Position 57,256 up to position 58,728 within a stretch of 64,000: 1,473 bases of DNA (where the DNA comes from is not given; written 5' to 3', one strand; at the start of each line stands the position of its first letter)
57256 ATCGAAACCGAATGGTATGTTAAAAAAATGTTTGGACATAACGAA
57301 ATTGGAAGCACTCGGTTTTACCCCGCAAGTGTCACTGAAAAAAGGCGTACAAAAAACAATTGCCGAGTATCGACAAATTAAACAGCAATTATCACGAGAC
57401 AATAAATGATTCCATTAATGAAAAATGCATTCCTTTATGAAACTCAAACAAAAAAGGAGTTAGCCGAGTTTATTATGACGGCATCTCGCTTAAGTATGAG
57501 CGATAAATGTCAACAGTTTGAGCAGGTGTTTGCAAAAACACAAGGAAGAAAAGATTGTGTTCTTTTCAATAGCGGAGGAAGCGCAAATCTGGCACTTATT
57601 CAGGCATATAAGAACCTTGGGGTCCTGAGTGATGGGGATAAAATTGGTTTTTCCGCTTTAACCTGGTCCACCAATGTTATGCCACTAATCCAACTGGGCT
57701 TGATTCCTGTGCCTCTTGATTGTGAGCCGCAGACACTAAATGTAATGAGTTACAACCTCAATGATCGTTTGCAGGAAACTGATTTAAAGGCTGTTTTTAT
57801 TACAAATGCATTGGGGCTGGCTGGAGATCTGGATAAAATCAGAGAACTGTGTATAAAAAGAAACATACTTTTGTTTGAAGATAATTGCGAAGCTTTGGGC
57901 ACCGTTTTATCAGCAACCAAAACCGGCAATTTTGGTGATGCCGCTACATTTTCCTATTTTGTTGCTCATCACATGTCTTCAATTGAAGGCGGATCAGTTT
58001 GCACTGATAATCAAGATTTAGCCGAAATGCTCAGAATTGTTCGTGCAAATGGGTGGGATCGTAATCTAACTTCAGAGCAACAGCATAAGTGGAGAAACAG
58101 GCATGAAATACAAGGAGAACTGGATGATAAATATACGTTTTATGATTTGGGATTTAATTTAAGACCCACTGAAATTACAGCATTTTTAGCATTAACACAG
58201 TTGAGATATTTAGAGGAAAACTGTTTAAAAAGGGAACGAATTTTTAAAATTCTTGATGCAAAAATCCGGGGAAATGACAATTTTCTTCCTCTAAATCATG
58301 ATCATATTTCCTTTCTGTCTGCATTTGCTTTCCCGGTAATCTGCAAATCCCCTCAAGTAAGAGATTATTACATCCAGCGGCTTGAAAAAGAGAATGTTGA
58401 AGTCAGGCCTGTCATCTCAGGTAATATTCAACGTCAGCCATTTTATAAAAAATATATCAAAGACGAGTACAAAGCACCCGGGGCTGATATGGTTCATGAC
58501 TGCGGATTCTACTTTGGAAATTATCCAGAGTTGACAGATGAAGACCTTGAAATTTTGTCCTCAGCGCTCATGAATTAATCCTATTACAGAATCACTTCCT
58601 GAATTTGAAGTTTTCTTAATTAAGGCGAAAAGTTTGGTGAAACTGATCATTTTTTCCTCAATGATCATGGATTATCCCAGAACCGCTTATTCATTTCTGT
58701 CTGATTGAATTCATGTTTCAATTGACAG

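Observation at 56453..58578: Translationally coupled Fcl/ColC-like reductase and ColD/E1-type 3-dehydratase: signature of a 3,6-dideoxyhexose (colitose-like) branch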

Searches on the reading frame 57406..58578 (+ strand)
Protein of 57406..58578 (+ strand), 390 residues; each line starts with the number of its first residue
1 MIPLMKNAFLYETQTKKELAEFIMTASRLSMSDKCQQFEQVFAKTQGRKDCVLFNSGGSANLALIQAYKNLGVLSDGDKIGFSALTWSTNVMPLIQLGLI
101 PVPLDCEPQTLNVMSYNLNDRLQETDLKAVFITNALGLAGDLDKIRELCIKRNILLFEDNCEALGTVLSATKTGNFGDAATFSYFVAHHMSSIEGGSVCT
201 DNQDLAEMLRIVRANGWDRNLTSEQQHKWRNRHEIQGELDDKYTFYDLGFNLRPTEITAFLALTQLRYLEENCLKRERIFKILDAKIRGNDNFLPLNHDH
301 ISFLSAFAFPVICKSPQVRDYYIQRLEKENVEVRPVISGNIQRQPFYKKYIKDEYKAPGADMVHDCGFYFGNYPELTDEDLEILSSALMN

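Call 4: search_protein_families(library=pfam, proteins=[window:57406-58578:+])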
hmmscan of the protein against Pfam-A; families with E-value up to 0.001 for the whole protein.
window:57406-58578:+ (390 aa): 1 family
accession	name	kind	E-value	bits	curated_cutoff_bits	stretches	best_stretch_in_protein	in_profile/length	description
PF01041.23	DegT_DnrJ_EryC1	-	8e-57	193.5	19.8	1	16-383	7-354/360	DegT/DnrJ/EryC1/StrS aminotransferase family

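Call 5: search_protein_families(library=ncbifam, proteins=[window:57406-58578:+])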
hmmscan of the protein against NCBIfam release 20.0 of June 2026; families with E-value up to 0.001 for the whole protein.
window:57406-58578:+ (390 aa): 9 families
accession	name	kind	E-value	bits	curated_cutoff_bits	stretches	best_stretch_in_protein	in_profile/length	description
NF011936.0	PRK15407.1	equivalog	8.9e-66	222.4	423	1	28-387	60-431/440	lipopolysaccharide biosynthesis protein RfbH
TIGR03588.1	PseC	equivalog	4.3e-39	134.5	423.5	1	22-386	19-374/380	UDP-4-amino-4,6-dideoxy-N-acetyl-beta-L-altrosamine transaminase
TIGR04181.1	NHT_00031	hypoth_equivalog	2.4e-31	108.9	420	1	14-356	11-344/359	LegC family aminotransferase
NF008658.2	PRK11658.1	equivalog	3.5e-24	85.2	631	1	25-333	25-320/379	UDP-4-amino-4-deoxy-L-arabinose aminotransferase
NF008687.0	PRK11706.1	equivalog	5.4e-20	71.5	375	1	36-331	34-314/375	dTDP-4-amino-4,6-dideoxygalactose transaminase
TIGR04427.1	PLP_DesI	equivalog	3.2e-17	62.7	650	1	36-223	55-235/390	dTDP-4-dehydro-6-deoxyglucose aminotransferase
TIGR02379.1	ECA_wecE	subfamily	3.6e-13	49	434.85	1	39-274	37-255/376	dTDP-4-amino-4,6-dideoxy-D-glucose transaminase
TIGR00858.1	bioF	equivalog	0.00014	20.7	426.45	1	24-71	55-104/365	8-amino-7-oxononanoate synthase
NF005526.0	PRK07179.1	equivalog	0.00021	20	428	1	17-67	83-133/407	alpha-hydroxyketone-type quorum-sensing autoinducer synthase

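Call 6: search_solved_structures(query=window:57406-58578:+, show_alignments=3)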
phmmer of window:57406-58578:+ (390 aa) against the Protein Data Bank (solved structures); distinct sequences matched with E-value up to 0.001: 55.
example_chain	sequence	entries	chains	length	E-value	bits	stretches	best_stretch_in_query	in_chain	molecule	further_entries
2gms_A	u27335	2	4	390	3.8e-48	167.6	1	21-379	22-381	Putative pyridoxamine 5-phosphate-dependent dehydrase, Wbdk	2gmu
3b8x_A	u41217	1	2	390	3.7e-47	164.3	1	21-379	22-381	Pyridoxamine 5-phosphate-dependent dehydrase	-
2r0t_A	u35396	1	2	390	6.8e-47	163.4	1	21-379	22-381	Pyridoxamine 5-phosphate-dependent dehydrase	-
3gr9_A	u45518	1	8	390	1.8e-46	162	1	21-379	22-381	ColD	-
3bcx_A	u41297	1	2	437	4.9e-41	144.2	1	38-385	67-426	CDP-6-deoxy-L-threo-D-glycero-4-hexulose-3-dehydrase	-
3bb8_A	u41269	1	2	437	8.7e-40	140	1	38-385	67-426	CDP-4-keto-6-deoxy-D-glucose-3-dehydrase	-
3bn1_A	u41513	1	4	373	2.2e-29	105.8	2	35-220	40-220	Perosamine synthetase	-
3dr7_A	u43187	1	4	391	2.7e-29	105.5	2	35-220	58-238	Putative perosamine synthetase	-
3dr4_A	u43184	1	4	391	3.6e-29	105.1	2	35-220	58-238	Putative perosamine synthetase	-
9wvy_A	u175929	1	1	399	5e-28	101.4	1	24-278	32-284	Putative NDP-4-keto-6-deoxyglucose-3-dehydratase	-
5u1z_A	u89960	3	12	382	3.6e-20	75.5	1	28-304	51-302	Putative aminotransferase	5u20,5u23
5u21_A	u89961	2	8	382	5e-20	75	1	28-304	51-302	Putative aminotransferase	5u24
7b0d_A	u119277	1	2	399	1.5e-19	73.4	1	25-300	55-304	Glutamine--scyllo-inositol transaminase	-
3frk_A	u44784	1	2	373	5.4e-19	71.6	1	26-216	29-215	QdtB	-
7b0m_AAA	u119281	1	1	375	2.9e-18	69.2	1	35-211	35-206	Sugar aminotransferase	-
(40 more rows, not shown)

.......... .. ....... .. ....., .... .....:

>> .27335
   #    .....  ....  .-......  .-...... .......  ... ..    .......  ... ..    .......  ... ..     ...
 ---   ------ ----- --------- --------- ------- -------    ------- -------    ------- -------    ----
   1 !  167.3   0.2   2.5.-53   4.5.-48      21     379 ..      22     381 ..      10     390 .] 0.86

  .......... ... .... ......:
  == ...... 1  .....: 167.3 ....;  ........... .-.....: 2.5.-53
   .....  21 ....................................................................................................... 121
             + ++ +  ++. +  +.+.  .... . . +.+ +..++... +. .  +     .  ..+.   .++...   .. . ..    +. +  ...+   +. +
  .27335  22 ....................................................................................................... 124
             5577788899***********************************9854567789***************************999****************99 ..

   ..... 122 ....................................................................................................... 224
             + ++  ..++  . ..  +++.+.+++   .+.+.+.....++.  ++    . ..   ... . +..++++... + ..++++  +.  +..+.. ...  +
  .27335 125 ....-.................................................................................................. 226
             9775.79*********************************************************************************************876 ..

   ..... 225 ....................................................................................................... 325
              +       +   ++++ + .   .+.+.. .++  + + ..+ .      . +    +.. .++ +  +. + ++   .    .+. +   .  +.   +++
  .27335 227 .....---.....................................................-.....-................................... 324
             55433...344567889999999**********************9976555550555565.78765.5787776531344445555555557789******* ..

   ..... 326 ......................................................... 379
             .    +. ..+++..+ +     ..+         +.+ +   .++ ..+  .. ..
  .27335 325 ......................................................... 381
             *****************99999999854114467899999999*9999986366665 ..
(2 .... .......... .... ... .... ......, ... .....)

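Call 14: find_homologous_proteins(query=window:57406-58578:+)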
Query window:57406-58578:+ (390 aa): 4696 proteins with E <= 0.001 among 8000 candidates; the best 120 are listed.
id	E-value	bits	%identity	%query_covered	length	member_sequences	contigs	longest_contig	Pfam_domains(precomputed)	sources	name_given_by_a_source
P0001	1.0e-261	885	100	99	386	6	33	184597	PF01041.24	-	-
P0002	4.1e-232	788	87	99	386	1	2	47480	PF01041.24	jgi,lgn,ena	-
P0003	1.7e-173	595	65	100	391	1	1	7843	PF01041.24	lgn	-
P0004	4.5e-173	594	65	100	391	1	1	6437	PF01041.24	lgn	-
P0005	7.1e-171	586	65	99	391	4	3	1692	PF01041.24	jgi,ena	-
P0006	1.1e-170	586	63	99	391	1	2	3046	PF01041.24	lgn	-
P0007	1.2e-170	586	65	99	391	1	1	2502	PF01041.24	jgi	jgi:CDP-4-dehydro-6-deoxyglucose reductase, E1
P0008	2.3e-170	585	63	99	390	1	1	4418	PF01041.24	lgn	-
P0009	3.4e-170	584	63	99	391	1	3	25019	PF01041.24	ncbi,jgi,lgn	ncbi:MAG: CDP-6-deoxy-D-xylo-4-hexulose-3-dehydrase [Parvicella sp.]|jgi:CDP-6-deoxy-D-xylo-4-hexulo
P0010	4.3e-170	584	63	99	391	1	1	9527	PF01041.24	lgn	-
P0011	5.0e-170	584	65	99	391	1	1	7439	PF01041.24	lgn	-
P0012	6.9e-170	583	65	99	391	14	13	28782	PF01041.24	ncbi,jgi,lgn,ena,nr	ncbi:MAG TPA: DegT/DnrJ/EryC1/StrS family aminotransferase [Smithellaceae bacterium]|nr:DegT/DnrJ/Er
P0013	9.4e-170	583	65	100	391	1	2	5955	PF01041.24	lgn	-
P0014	1.1e-169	582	65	99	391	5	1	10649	PF01041.24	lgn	-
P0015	1.2e-169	582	65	99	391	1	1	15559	PF01041.24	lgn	-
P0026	9.7e-169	579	64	99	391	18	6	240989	PF01041.24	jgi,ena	-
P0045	1.8e-167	575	63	99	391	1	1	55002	PF01041.24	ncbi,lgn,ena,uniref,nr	ncbi:MAG: UDP-4-amino-4-deoxy-L-arabinose--oxoglutarate aminotransferase [Candidatus Argoarchaeum et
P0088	6.8e-166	570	62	99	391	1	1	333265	PF00155.28,PF01041.24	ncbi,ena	-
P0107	1.3e-165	569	63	99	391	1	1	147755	PF01041.24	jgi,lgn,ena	-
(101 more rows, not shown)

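Call 15: find_related_loci(query=window:57406-58578:+, collection=genome_contigs, flank=8000)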
Query window:57406-58578:+ (390 aa) in genome_contigs; peptide patterns used: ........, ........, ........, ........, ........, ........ (x = any residue, [..] = any of these).
76 stretches matched a pattern; 7 encode a relative of the query (tblastn E <= 1e-3); 7 distinct loci.
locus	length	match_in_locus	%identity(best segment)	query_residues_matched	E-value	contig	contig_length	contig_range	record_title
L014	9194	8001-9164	61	1-388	1e-165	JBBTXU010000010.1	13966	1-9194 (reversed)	MAG: Patescibacteria group bacterium isolate H51-bin058_1 H51_bin058_1_000000000010, whole genome shotgun sequence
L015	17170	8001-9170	58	1-390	2e-156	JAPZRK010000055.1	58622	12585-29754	MAG: Leptospira sp. isolate LE19-196.1C c_000000010090, whole genome shotgun sequence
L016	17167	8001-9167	57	1-388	2e-154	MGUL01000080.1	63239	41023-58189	MAG: Elusimicrobia bacterium RBG_16_66_12 RBG_16_scaffold_2331, whole genome shotgun sequence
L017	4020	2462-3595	33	1-383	7e-55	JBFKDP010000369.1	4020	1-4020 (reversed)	MAG: Litorivivens sp. isolate Mix_sand20.2022.06.G.6 k141_753353_length_4020_cov_9.0168, whole genome shotgun sequence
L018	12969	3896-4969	32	30-390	3e-50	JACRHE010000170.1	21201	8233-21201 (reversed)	MAG: Nitrospirae bacterium isolate NC_groundwater_1769_Pr3_B-0.1um_50_9 SR-2_scaffold_141_3166768, whole genome shotgun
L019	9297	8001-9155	29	4-388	2e-49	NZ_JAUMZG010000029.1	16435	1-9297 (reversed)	MAG: Campylobacter sp. isolate S17M_St_12 NODE_650_length_16435_cov_15.937485, whole genome shotgun sequence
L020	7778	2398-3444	32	23-373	1e-44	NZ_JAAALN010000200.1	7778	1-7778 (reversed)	Kineococcus siccus strain R8 NODE_200_length_7778_cov_14.423343, whole genome shotgun sequence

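Call 16: find_encoding_contigs(protein=P0088, flank=10000, max_places=2)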
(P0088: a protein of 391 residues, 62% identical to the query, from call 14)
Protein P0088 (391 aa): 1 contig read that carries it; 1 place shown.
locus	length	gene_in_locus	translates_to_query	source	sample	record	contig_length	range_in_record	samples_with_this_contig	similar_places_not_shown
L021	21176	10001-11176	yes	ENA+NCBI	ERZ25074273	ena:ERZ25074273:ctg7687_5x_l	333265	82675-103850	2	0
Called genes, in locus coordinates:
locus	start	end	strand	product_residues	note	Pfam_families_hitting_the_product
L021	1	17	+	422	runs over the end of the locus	PF00005:ABC_tran, PF14524:Wzt_C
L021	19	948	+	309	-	PF13524:Glyco_trans_1_2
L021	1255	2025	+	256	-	PF00456:Transketolase_N, PF13292:DXP_synthase_N (weak), PF00676:E1_dh, PF02775:TPP_enzyme_C (faint)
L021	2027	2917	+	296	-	PF02779:Transket_pyr, PF02780:Transketolase_C (weak)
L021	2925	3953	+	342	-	PF01073:3Beta_HSD (weak), PF01370:Epimerase, PF04321:RmlD_sub_bind, PF07993:NAD_binding_4 (faint), PF16363:GDP_Man_Dehyd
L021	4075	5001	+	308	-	PF01370:Epimerase, PF16363:GDP_Man_Dehyd, PF04321:RmlD_sub_bind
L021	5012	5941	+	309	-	-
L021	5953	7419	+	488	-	PF00535:Glycos_transf_2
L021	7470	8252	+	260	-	PF03269:DUF268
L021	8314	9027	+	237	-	PF13489:Methyltransf_23, PF08241:Methyltransf_11, PF08242:Methyltransf_12 (weak), PF13649:Methyltransf_25 (weak), PF13847:Methyltransf_31 (weak)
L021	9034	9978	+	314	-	PF01370:Epimerase, PF02719:Polysacc_synt_2 (faint), PF04321:RmlD_sub_bind (weak), PF16363:GDP_Man_Dehyd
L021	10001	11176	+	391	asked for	PF00155:Aminotran_1_2 (weak), PF01041:DegT_DnrJ_EryC1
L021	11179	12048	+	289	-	PF01531:Glyco_transf_11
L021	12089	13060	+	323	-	PF01073:3Beta_HSD, PF01370:Epimerase, PF02719:Polysacc_synt_2, PF04321:RmlD_sub_bind, PF05368:NmrA, PF16363:GDP_Man_Dehyd, PF07993:NAD_binding_4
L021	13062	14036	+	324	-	PF00288:GHMP_kinases_N, PF08544:GHMP_kinases_C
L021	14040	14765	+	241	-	PF00483:NTP_transferase, PF12804:NTP_transf_3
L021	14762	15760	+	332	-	PF00535:Glycos_transf_2, PF10111:Glyco_tranf_2_2, PF13641:Glyco_tranf_2_3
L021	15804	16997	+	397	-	PF13477:Glyco_trans_4_2 (faint), PF13692:Glyco_trans_1_4, PF00534:Glycos_transf_1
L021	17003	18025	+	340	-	PF01073:3Beta_HSD, PF01370:Epimerase, PF02719:Polysacc_synt_2, PF05368:NmrA, PF16363:GDP_Man_Dehyd, PF07993:NAD_binding_4 (faint), PF13460:NAD_binding_10, PF08485:Polysacc_syn_2C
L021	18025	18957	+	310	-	PF00535:Glycos_transf_2, PF10111:Glyco_tranf_2_2 (weak), PF13641:Glyco_tranf_2_3 (weak)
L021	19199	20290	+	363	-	PF13439:Glyco_transf_4, PF00534:Glycos_transf_1, PF13692:Glyco_trans_1_4, PF13524:Glyco_trans_1_2 (weak), PF20706:GT4-conflict (weak)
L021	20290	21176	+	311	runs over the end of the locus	-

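Call 17: find_encoding_contigs(protein=P0026, flank=10000, max_places=2)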
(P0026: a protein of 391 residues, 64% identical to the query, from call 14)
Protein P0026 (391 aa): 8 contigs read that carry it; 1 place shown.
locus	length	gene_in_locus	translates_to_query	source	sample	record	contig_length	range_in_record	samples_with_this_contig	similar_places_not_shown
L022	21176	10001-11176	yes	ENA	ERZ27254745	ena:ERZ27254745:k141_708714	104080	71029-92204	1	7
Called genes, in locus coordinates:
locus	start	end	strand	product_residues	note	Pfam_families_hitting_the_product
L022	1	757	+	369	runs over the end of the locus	PF01370:Epimerase, PF04321:RmlD_sub_bind, PF16363:GDP_Man_Dehyd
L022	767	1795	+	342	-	PF01370:Epimerase, PF04321:RmlD_sub_bind, PF16363:GDP_Man_Dehyd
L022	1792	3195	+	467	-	PF00483:NTP_transferase, PF12804:NTP_transf_3, PF22640:ManC_GMP_beta-helix, PF01050:MannoseP_isomer, PF07883:Cupin_2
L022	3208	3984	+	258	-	PF00483:NTP_transferase, PF12804:NTP_transf_3 (weak)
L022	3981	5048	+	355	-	PF01370:Epimerase, PF04321:RmlD_sub_bind (weak), PF07993:NAD_binding_4 (faint), PF16363:GDP_Man_Dehyd, PF01073:3Beta_HSD (weak), PF02719:Polysacc_synt_2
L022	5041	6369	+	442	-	PF01041:DegT_DnrJ_EryC1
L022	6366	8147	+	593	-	PF02776:TPP_enzyme_N, PF00205:TPP_enzyme_M, PF02775:TPP_enzyme_C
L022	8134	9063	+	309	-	PF01073:3Beta_HSD (faint), PF01370:Epimerase, PF04321:RmlD_sub_bind, PF16363:GDP_Man_Dehyd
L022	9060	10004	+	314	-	PF01370:Epimerase, PF04321:RmlD_sub_bind, PF16363:GDP_Man_Dehyd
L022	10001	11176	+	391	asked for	PF01041:DegT_DnrJ_EryC1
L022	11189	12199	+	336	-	PF13524:Glyco_trans_1_2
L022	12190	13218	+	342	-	PF00852:Glyco_transf_10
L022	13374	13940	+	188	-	PF00908:dTDP_sugar_isom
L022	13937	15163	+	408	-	PF08421:Methyltransf_13, PF13489:Methyltransf_23, PF08242:Methyltransf_12, PF08484:Methyltransf_14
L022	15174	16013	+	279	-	PF01370:Epimerase, PF16363:GDP_Man_Dehyd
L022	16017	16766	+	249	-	PF04989:RMNT_CmcI, PF13578:Methyltransf_24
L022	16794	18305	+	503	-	PF01943:Polysacc_synt, PF13440:Polysacc_synt_3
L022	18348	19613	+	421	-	PF00535:Glycos_transf_2, PF13641:Glyco_tranf_2_3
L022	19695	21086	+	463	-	PF02310:B12-binding, PF04055:Radical_SAM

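Call 28: search_protein_families(library=ncbifam, proteins=[L021:9034-9978:+, L022:9060-10004:+, L015:7051-8001:+, L016:7021-8004:+, L014:3298-4251:+, L017:1502-2458:+], max_evalue=1e-30)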
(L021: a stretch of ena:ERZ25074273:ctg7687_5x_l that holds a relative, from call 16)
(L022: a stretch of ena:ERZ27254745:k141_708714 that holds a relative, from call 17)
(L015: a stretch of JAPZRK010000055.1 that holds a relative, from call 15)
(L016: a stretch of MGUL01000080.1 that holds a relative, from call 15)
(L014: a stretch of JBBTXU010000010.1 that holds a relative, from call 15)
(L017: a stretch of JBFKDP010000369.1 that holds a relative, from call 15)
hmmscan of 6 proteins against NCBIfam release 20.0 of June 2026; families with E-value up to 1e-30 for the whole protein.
L021:9034-9978:+ (314 aa): 1 family
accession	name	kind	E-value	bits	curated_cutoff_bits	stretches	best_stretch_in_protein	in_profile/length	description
NF047922.1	GDPFucSynFcl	equivalog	8.8e-129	429.3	500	1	6-304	2-299/308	GDP-L-fucose synthase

L022:9060-10004:+ (314 aa): 1 family
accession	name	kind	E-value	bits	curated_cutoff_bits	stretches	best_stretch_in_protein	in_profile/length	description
NF047922.1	GDPFucSynFcl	equivalog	1.6e-89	300.4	500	1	5-309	2-304/308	GDP-L-fucose synthase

L015:7051-8001:+ (316 aa): 1 family
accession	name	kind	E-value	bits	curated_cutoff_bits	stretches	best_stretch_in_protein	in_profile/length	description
NF047922.1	GDPFucSynFcl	equivalog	6.6e-125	416.6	500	1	6-310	2-304/308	GDP-L-fucose synthase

L016:7021-8004:+ (327 aa): 1 family
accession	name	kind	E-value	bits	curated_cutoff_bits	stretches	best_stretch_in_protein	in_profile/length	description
NF047922.1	GDPFucSynFcl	equivalog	1.3e-91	307.2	500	1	12-318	2-306/308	GDP-L-fucose synthase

L014:3298-4251:+ (317 aa): 1 family
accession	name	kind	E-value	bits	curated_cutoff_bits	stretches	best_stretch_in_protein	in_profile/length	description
NF047922.1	GDPFucSynFcl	equivalog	7.3e-147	488.7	500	1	10-315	2-306/308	GDP-L-fucose synthase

L017:1502-2458:+ (318 aa): 1 family
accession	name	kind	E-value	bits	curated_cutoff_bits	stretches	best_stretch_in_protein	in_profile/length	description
NF047922.1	GDPFucSynFcl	equivalog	1e-99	333.9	500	1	13-316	2-304/308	GDP-L-fucose synthase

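Call 42: find_encoding_contigs(protein=P0107, flank=8000, max_places=1)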
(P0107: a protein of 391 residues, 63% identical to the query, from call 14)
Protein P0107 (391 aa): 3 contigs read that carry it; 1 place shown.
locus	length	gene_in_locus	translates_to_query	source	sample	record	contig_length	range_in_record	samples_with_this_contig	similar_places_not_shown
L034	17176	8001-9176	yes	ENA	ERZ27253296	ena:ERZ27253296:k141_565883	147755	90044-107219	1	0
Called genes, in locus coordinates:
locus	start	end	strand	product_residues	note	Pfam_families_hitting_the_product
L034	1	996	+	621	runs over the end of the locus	PF14508:GH97_N, PF10566:Glyco_hydro_97, PF14509:GH97_C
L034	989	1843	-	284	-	-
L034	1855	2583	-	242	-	-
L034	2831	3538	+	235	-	PF00535:Glycos_transf_2, PF10111:Glyco_tranf_2_2 (weak), PF13641:Glyco_tranf_2_3 (faint)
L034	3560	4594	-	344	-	PF04616:Glyco_hydro_43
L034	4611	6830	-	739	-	PF22124:Glyco_hydro_95_cat, PF21307:Glyco_hydro_95_C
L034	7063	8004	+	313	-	PF01370:Epimerase, PF02719:Polysacc_synt_2 (faint), PF04321:RmlD_sub_bind, PF16363:GDP_Man_Dehyd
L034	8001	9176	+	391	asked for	PF01041:DegT_DnrJ_EryC1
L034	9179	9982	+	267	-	PF01531:Glyco_transf_11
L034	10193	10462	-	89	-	-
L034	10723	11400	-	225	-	PF04765:TOD1_MUCI70 (weak)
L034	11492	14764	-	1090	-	PF17132:Glyco_hydro_106, PF22666:Glyco_hydro_2_N2 (weak)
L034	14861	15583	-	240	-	-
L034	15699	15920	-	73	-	-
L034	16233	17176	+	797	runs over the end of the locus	PF08531:Bac_rhamnosid_N, PF17389:Bac_rhamnosid6H, PF17390:Bac_rhamnosid_C (weak)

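Call 43: find_encoding_contigs(protein=P0045, flank=8000, max_places=1)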
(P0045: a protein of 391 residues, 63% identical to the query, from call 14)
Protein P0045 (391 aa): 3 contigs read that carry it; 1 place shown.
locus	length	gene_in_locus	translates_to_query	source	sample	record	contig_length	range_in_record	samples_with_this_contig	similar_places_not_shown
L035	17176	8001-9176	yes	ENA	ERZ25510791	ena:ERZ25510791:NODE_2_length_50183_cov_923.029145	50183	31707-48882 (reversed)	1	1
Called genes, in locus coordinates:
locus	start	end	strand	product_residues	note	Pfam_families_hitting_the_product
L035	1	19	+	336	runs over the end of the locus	PF00483:NTP_transferase, PF12804:NTP_transf_3, PF25084:LbH_EIF2B (weak), PF25087:GMPPB_C (weak)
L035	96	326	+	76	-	-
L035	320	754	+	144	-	PF01850:PIN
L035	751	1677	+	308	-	PF01073:3Beta_HSD, PF01370:Epimerase, PF04321:RmlD_sub_bind (weak), PF07993:NAD_binding_4 (faint), PF16363:GDP_Man_Dehyd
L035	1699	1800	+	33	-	-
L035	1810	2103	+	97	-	-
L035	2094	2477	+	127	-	PF20126:TumE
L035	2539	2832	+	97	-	-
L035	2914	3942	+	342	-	PF01370:Epimerase, PF04321:RmlD_sub_bind (weak), PF16363:GDP_Man_Dehyd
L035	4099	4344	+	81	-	-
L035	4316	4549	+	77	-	-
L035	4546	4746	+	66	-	-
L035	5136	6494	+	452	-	PF01943:Polysacc_synt, PF03023:MurJ (weak), PF13440:Polysacc_synt_3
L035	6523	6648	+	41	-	-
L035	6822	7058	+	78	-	-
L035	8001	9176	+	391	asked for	PF01041:DegT_DnrJ_EryC1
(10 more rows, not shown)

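Call 44: find_encoding_contigs(protein=P0009, flank=8000, max_places=1)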
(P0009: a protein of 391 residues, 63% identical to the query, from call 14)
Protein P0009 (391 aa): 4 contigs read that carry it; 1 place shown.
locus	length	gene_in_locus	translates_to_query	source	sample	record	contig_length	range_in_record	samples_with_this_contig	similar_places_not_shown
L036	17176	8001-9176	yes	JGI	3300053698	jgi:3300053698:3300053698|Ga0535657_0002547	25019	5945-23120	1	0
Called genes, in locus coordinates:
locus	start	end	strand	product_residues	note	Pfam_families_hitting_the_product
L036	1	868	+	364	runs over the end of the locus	PF01370:Epimerase, PF02719:Polysacc_synt_2, PF04321:RmlD_sub_bind, PF16363:GDP_Man_Dehyd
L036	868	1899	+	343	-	PF01073:3Beta_HSD, PF01370:Epimerase, PF02719:Polysacc_synt_2 (faint), PF07993:NAD_binding_4, PF16363:GDP_Man_Dehyd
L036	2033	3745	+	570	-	PF02776:TPP_enzyme_N, PF00205:TPP_enzyme_M, PF02775:TPP_enzyme_C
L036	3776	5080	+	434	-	PF01041:DegT_DnrJ_EryC1, PF01053:Cys_Met_Meta_PP (weak)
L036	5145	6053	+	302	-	PF00535:Glycos_transf_2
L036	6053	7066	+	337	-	PF13524:Glyco_trans_1_2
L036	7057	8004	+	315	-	PF01370:Epimerase, PF02719:Polysacc_synt_2 (faint), PF04321:RmlD_sub_bind, PF16363:GDP_Man_Dehyd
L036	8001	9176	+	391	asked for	PF01041:DegT_DnrJ_EryC1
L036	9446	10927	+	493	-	PF01943:Polysacc_synt, PF13440:Polysacc_synt_3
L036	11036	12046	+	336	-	PF00852:Glyco_transf_10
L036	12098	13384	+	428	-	-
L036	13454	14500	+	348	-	PF13439:Glyco_transf_4, PF00534:Glycos_transf_1, PF13692:Glyco_trans_1_4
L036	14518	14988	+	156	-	PF08660:Alg14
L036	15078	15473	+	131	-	PF04101:Glyco_tran_28_C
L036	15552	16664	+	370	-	PF01370:Epimerase, PF04321:RmlD_sub_bind (weak), PF16363:GDP_Man_Dehyd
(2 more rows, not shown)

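Call 45: search_protein_representatives(protein=window:57406-58578:+)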
Query: 390 residues. Proteins with E-value up to 0.001 (for the whole library): 22311; up to 1e-10: 6066; up to 1e-30: 641. The best 150 are listed.
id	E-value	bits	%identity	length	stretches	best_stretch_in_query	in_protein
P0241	2.7e-153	526.8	59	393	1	2-388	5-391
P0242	1.3e-148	511.4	58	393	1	1-389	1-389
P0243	7.6e-133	459.5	52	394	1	1-386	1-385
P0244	4.5e-116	404.3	50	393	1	1-385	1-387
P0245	7.7e-116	403.6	50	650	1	1-388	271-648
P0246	2.1e-114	398.8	56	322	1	70-388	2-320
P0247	4.0e-111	388.0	50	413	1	1-384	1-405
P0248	3.9e-110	384.8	66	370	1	1-258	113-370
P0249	6.5e-109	380.8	53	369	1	1-388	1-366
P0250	7.9e-109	380.5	49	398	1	2-379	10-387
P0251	1.4e-106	373.1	50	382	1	2-388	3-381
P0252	6.9e-105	367.5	47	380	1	2-385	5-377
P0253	8.4e-104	363.9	51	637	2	152-385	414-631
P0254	3.5e-98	345.4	44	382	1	2-388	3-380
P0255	1.0e-97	343.9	47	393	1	2-386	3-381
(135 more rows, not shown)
